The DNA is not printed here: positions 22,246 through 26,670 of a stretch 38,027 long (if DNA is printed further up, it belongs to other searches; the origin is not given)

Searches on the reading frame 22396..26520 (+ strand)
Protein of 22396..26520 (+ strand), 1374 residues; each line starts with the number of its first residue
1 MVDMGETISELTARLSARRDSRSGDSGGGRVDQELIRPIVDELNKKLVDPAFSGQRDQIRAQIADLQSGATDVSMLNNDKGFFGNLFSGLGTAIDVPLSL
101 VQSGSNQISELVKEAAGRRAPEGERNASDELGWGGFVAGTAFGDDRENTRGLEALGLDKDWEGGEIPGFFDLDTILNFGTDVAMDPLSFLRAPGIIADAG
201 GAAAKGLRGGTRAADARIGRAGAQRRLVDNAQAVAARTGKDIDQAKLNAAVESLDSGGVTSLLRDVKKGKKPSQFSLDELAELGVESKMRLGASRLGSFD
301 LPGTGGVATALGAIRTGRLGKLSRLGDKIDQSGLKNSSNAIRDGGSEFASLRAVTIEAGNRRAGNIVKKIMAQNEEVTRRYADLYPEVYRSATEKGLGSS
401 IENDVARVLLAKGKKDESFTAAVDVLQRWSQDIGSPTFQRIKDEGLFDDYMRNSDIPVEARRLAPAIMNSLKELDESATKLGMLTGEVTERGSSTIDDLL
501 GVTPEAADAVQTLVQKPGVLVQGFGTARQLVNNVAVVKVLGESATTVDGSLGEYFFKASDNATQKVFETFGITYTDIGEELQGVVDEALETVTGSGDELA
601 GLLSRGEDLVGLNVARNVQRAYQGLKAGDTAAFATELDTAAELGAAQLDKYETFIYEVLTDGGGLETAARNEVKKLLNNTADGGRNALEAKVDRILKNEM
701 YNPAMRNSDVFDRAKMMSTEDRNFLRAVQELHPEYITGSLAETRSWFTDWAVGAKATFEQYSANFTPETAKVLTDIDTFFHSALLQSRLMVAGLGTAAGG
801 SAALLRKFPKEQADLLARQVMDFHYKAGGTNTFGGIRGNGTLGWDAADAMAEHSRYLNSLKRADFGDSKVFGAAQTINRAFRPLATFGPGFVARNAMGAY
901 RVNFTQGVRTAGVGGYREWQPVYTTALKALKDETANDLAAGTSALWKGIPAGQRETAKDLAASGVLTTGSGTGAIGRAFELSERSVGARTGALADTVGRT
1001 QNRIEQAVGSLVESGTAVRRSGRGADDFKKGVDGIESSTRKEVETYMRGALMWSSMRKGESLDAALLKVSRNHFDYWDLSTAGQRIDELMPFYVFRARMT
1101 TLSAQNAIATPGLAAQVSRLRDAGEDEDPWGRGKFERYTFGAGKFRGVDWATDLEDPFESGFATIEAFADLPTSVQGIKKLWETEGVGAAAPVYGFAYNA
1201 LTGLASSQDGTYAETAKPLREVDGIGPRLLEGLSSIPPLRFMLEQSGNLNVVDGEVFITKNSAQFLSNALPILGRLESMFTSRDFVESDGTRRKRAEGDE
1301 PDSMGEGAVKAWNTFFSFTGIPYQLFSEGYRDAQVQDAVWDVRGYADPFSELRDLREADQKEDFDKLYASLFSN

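Call 8: search_protein_families(library=pfam, proteins=[window:22396-26520:+], max_evalue=0.01)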
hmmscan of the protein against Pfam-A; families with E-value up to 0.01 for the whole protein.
window:22396-26520:+ (1374 aa): 0 families

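Call 92: search_protein_families(library=phrogs, proteins=[window:22396-26520:+], max_evalue=0.01)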
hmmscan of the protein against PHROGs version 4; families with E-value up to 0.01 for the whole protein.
window:22396-26520:+ (1374 aa): 0 families

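Call 93: search_solved_structures(query=window:22396-26520:+, max_evalue=1)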
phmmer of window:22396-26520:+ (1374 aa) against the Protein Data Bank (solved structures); distinct sequences matched with E-value up to 1: 0.
